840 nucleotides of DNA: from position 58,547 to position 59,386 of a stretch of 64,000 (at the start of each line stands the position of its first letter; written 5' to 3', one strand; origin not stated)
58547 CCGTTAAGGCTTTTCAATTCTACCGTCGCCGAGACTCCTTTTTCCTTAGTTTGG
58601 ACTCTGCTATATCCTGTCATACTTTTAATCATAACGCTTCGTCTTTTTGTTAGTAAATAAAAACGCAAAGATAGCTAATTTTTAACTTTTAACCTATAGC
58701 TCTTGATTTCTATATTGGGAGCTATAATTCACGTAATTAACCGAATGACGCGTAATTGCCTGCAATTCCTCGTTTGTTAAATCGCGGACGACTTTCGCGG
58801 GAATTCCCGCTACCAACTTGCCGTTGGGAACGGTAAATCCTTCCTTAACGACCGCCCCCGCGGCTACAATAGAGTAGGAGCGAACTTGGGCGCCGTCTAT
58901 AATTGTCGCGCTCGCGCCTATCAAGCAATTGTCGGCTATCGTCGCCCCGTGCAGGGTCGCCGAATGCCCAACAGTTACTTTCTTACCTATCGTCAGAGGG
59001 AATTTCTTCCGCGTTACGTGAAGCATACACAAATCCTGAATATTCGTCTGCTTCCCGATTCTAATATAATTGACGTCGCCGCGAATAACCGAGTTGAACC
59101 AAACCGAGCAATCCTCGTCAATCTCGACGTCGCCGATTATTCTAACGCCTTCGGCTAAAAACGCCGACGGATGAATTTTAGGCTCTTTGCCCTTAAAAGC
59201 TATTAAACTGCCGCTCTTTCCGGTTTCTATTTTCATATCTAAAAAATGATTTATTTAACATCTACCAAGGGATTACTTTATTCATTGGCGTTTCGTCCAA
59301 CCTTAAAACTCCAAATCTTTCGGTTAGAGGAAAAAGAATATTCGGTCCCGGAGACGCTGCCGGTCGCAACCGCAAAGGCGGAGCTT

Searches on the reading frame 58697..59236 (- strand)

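Call 27: search_protein_families(library=pfam, proteins=[window:58697-59236:-], max_evalue=0.0001)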
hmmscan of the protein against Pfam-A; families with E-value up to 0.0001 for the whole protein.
window:58697-59236:- (180 aa): 3 families
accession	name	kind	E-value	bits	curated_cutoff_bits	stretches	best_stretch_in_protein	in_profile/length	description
PF00132.30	Hexapep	-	7.8e-17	60.6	27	3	97-131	1-35/36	Bacterial transferase hexapeptide (six repeats)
PF25084.1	LbH_EIF2B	-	3.1e-08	34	54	1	59-138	23-101/105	EIF2B subunit epsilon LbH domain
PF14602.12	Hexapep_2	-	6.7e-07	29.4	27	1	99-130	3-32/34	Hexapeptide repeat of succinyl-transferase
